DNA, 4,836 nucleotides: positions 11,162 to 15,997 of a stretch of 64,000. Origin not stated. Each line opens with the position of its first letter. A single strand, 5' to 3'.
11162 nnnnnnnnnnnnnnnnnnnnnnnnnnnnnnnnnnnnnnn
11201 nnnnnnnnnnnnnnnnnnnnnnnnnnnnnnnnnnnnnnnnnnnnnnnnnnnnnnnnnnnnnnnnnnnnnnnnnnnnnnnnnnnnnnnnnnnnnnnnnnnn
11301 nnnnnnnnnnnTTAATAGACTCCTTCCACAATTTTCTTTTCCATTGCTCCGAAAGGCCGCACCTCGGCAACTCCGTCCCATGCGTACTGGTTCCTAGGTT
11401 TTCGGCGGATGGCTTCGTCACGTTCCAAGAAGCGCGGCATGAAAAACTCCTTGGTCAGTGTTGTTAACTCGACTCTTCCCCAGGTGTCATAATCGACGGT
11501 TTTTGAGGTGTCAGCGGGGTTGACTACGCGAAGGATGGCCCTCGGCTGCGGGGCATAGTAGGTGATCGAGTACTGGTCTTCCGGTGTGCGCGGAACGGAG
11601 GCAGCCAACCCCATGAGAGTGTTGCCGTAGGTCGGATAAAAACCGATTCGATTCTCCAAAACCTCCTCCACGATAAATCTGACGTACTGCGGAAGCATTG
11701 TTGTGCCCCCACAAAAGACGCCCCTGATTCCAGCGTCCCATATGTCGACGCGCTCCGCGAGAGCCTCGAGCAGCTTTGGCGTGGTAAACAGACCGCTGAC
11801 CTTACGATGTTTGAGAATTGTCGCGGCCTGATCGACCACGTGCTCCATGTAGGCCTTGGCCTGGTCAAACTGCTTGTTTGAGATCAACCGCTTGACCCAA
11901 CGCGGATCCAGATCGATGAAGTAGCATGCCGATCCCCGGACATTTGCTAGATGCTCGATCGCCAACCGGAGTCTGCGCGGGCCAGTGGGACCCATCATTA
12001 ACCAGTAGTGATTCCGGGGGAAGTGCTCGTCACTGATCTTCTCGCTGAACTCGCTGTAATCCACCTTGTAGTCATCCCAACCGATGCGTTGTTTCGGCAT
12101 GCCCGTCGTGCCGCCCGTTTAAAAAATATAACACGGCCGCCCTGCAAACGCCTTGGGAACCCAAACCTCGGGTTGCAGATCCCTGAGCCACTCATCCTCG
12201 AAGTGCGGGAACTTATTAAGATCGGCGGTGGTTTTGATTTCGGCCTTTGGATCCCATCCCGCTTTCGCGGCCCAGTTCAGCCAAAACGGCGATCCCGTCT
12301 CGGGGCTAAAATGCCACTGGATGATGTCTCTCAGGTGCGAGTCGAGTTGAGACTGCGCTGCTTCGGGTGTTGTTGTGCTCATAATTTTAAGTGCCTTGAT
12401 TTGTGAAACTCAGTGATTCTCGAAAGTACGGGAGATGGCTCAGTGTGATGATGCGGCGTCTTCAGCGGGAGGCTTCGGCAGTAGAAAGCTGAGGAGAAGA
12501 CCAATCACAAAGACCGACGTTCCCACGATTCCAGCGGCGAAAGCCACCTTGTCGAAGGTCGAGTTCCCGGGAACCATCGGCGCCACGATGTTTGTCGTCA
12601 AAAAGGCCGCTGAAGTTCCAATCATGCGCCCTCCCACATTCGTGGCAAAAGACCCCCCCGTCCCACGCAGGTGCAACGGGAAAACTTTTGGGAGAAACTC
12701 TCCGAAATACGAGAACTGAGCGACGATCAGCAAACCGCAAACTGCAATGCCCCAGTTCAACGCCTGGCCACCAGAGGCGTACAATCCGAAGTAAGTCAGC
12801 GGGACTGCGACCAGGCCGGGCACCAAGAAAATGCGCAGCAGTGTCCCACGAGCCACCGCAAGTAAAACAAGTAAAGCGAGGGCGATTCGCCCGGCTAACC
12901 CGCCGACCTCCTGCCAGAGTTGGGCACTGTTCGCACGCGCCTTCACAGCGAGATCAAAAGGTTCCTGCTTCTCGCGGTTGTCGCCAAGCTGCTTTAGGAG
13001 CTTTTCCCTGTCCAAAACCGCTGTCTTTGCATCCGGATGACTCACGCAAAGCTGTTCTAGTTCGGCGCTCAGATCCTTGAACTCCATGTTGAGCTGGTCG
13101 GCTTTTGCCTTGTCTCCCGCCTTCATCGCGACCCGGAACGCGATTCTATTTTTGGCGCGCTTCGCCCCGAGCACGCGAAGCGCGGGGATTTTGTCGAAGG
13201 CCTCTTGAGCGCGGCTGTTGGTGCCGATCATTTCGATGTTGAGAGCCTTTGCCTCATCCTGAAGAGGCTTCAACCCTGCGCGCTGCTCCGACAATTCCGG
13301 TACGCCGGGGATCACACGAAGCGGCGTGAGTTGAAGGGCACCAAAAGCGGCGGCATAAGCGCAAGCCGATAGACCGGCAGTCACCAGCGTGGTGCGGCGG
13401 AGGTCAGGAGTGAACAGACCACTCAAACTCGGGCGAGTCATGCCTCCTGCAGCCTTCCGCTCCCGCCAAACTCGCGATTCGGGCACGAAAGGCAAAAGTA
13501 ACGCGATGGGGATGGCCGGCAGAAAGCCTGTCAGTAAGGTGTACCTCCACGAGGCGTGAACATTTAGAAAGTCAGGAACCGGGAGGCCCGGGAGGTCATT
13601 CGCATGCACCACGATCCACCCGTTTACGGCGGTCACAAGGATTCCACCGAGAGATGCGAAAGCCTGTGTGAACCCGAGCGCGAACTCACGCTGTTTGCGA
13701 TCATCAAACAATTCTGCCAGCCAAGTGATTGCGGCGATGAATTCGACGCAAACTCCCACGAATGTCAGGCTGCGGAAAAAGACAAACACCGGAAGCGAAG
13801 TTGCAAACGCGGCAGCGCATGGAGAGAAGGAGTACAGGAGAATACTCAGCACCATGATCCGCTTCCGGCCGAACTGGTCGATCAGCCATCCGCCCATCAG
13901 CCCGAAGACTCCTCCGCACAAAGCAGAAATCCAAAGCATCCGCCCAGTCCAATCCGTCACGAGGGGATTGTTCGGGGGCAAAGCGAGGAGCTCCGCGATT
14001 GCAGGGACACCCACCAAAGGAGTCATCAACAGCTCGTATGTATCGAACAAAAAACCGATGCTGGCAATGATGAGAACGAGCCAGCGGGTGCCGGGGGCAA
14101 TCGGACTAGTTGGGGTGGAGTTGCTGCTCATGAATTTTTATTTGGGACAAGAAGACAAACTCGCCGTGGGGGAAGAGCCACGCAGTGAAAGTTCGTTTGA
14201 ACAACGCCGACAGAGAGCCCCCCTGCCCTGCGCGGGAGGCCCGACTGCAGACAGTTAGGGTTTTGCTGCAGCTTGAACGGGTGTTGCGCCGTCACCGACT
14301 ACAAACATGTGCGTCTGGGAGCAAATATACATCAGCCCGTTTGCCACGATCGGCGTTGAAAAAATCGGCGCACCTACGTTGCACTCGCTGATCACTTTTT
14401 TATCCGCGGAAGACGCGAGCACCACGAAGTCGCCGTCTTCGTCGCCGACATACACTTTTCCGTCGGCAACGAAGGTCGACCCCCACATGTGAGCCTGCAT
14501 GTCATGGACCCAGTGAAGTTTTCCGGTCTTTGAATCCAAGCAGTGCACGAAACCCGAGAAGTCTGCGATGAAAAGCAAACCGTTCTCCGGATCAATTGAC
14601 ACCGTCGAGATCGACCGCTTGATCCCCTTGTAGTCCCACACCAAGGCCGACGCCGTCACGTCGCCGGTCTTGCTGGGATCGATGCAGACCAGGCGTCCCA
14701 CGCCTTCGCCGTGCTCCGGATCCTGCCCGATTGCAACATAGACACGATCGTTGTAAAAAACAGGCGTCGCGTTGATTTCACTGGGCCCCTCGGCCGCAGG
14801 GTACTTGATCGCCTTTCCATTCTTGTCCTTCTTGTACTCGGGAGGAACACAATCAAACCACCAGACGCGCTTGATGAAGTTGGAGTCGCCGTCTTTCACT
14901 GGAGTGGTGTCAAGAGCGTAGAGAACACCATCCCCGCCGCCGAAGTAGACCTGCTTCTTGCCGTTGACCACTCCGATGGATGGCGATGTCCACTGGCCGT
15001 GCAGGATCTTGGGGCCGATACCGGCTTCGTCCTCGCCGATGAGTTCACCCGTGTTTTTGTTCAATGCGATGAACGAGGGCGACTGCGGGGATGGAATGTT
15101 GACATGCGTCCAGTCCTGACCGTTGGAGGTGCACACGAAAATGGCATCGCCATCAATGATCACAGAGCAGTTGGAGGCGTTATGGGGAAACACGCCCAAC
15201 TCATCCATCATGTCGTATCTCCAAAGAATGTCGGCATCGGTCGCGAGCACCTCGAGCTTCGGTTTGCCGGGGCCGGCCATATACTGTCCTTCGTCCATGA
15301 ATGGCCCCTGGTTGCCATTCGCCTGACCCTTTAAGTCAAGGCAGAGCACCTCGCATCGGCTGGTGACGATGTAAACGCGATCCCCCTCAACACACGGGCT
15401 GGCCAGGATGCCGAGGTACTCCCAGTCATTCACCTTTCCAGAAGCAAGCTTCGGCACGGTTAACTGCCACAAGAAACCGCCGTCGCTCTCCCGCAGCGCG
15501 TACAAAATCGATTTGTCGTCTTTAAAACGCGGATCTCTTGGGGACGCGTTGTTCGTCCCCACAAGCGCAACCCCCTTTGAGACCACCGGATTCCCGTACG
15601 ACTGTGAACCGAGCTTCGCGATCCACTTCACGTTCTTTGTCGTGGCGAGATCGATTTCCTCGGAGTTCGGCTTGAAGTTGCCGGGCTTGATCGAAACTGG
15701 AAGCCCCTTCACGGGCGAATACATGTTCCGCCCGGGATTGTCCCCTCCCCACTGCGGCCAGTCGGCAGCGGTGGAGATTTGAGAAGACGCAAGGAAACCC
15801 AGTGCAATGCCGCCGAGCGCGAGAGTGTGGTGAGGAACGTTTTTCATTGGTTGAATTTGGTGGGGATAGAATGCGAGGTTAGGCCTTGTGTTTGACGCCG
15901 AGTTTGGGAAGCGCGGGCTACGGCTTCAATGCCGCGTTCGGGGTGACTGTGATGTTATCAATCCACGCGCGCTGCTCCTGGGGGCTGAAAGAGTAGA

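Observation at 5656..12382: Six translationally coupled genes: a LuxE/LuxC/Fe-ADH acid-to-alcohol module joined to a beta-propeller, a HemN-like radical SAM enzyme and a chorismate-lyase-fold protein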

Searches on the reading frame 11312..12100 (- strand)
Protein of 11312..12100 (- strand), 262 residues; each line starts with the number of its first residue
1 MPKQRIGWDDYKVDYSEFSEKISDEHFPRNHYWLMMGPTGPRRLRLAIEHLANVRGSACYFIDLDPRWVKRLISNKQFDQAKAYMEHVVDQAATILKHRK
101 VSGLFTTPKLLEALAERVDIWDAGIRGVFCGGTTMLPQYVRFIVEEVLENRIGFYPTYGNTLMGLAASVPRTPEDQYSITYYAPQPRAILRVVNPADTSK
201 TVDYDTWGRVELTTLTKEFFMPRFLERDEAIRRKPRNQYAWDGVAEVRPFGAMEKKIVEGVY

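Call 30: find_encoding_contigs(protein=window:11312-12100:-, flank=3000, max_places=8)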
Protein window:11312-12100:- (262 aa): no gene with exactly this product is on record in the collection.

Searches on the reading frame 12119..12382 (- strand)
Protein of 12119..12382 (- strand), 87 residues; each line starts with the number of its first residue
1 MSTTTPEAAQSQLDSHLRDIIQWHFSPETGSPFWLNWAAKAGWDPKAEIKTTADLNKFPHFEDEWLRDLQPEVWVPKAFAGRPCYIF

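Call 31: find_encoding_contigs(protein=window:12119-12382:-, flank=3000, max_places=8)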
Protein window:12119-12382:- (87 aa): no gene with exactly this product is on record in the collection.
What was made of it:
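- Tried and rejected: Exact look-up of the 87-aa and 262-aa fragments by find_encoding_contigs found nothing (calls 30, 31).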

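Call 89: find_encoding_contigs(protein=P0242, flank=3000, max_places=3)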
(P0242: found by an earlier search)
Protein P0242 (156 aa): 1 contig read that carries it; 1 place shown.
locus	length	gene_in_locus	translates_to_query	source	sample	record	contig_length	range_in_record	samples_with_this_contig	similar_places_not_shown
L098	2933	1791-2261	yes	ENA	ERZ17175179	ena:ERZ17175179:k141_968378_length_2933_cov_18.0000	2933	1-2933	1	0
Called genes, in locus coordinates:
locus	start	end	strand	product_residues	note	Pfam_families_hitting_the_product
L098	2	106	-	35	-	?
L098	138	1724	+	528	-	PF07690:MFS_1, PF00083:Sugar_tr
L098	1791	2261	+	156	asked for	-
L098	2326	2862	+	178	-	-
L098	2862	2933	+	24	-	?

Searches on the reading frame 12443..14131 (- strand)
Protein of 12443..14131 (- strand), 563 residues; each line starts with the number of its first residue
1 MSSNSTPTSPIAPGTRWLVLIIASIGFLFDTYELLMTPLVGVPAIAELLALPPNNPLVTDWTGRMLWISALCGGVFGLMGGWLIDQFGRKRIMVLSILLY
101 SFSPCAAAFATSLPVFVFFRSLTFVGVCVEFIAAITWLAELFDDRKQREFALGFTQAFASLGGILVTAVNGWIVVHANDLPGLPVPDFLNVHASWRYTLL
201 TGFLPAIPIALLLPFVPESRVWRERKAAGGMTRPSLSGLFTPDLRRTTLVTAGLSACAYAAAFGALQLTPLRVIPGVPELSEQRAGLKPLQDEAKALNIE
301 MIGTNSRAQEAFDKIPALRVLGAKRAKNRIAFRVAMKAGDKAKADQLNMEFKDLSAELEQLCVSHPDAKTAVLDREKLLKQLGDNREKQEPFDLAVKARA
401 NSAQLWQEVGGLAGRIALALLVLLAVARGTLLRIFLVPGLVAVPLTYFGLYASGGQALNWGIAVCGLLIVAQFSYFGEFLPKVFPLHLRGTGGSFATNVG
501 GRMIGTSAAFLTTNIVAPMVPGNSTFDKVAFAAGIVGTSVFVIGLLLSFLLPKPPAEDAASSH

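Call 5: search_protein_families(library=pfam, proteins=[window:12443-14131:-], max_evalue=0.01)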
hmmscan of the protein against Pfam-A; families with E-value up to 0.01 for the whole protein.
window:12443-14131:- (563 aa): 3 families
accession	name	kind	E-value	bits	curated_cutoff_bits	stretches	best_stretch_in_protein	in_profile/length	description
PF07690.21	MFS_1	-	3e-19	69.6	33.4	1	65-271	37-227/347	Major Facilitator Superfamily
PF00083.30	Sugar_tr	-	6.1e-13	48.9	22.3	1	69-222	54-197/452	Sugar (and other) transporter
PF05631.20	MFS_5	-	0.00034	20.1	25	1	75-182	84-191/356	Sugar-tranasporters, 12 TM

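Call 6: search_protein_families(library=ncbifam, proteins=[window:12443-14131:-], max_evalue=0.01)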
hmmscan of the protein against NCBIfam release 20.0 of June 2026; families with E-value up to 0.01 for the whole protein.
window:12443-14131:- (563 aa): 32 families (the best 25 are shown)
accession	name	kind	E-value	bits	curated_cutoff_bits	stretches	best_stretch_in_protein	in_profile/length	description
TIGR00895.1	2A0115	subfamily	1.7e-17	63.5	418.55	1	15-226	14-202/398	aromatic acid/H+ symport family MFS transporter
NF003024.0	PRK03893.1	subfamily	4.6e-17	62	604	1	15-263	18-242/497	sialate:H+ symport family MFS transporter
NF008586.0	PRK11551.1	equivalog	8.7e-15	54.6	410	1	77-250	67-224/406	3-(3-hydroxy-phenyl)propionate transporter MhpT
TIGR00891.1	2A0112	subfamily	1.5e-09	37.5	552.9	1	16-236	10-208/405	sialate:H+ symport family MFS transporter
TIGR00893.1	2A0114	subfamily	1.5e-09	37.3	395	1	75-212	44-164/399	D-galactonate transporter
TIGR00880.1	2_A_01_02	superfamily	2.8e-09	37.2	131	1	64-174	2-111/141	multidrug resistance protein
TIGR00883.1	2A0106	subfamily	5.7e-09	35.5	443.45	2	66-175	267-380/400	metabolite/H+ symporter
TIGR00898.1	2A0119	subfamily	6.6e-09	35.1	550.75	1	77-222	143-268/506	cation transport protein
NF008963.0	PRK12307.1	equivalog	9.4e-09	34.9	637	1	20-229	20-205/426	MFS transporter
TIGR00879.1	SP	subfamily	1.4e-08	33.8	237.8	1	66-222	105-250/510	sugar porter family MFS transporter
TIGR00886.1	2A0108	subfamily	3.5e-08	32.9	311.7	1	68-225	45-195/368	NarK family nitrate/nitrite MFS transporter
NF053517.1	HbztTptrPcaK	equivalog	5.3e-08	32.2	770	1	69-220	62-198/437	4-hydroxybenzoate transporter PcaK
NF007484.0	PRK10077.1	equivalog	1.5e-07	30.6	608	1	68-222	62-220/480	D-xylose transporter XylE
NF011571.1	PRK14995.1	subfamily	4.7e-07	28.9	701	1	64-176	42-157/493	SmvA family efflux MFS transporter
NF000031.1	MFS_efflux_LmrA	exception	7.3e-07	28.2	850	1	70-173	76-179/484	lincomycin efflux MFS transporter Lmr(A)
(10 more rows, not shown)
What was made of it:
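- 12440..14131 (-): MFS transporter (563 aa) in the transporter slot directly upstream of gene 1. The best NCBIfam models are aromatic-acid and sialate H+ symporters, all below cut-off (calls 5, 6).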

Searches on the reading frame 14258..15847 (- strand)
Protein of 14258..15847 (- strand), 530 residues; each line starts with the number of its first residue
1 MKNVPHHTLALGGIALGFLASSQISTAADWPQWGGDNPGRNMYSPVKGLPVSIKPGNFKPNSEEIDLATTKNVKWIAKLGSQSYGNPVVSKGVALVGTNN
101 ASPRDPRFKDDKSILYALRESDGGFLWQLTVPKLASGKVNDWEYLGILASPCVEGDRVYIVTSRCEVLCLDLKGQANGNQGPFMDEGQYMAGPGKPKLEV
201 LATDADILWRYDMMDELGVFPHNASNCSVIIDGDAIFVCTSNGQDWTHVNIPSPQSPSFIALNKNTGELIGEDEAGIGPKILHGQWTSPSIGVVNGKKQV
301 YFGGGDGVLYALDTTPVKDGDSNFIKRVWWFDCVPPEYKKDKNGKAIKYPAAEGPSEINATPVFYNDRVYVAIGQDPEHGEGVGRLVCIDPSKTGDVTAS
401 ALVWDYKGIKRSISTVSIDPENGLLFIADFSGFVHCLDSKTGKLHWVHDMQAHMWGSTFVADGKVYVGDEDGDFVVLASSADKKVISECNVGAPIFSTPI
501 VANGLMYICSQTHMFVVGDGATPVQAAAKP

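Call 5: search_protein_families(library=pfam, proteins=[window:14258-15847:-], max_evalue=0.01)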
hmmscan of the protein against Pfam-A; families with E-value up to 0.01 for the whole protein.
window:14258-15847:- (530 aa): 3 families
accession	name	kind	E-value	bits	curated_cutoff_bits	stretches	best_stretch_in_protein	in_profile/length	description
PF13360.13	PQQ_2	-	4.1e-18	66.3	27.6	3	421-477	32-88/233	Outer membrane protein assembly factor BamB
PF13570.13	Beta-prop_ACSF4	-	4.2e-17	63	133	1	396-513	119-234/329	Beta-alanine-activating enzyme, beta-propeller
PF01011.28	PQQ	-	0.0042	16.3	26.7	0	426-453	61-88/595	Glucose/ethanol/alcohol dehydrogenase, beta-propeller domain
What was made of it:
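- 14255..15847 (-): Secreted 530-aa PQQ_2-like propeller protein. Pfam (call 5).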
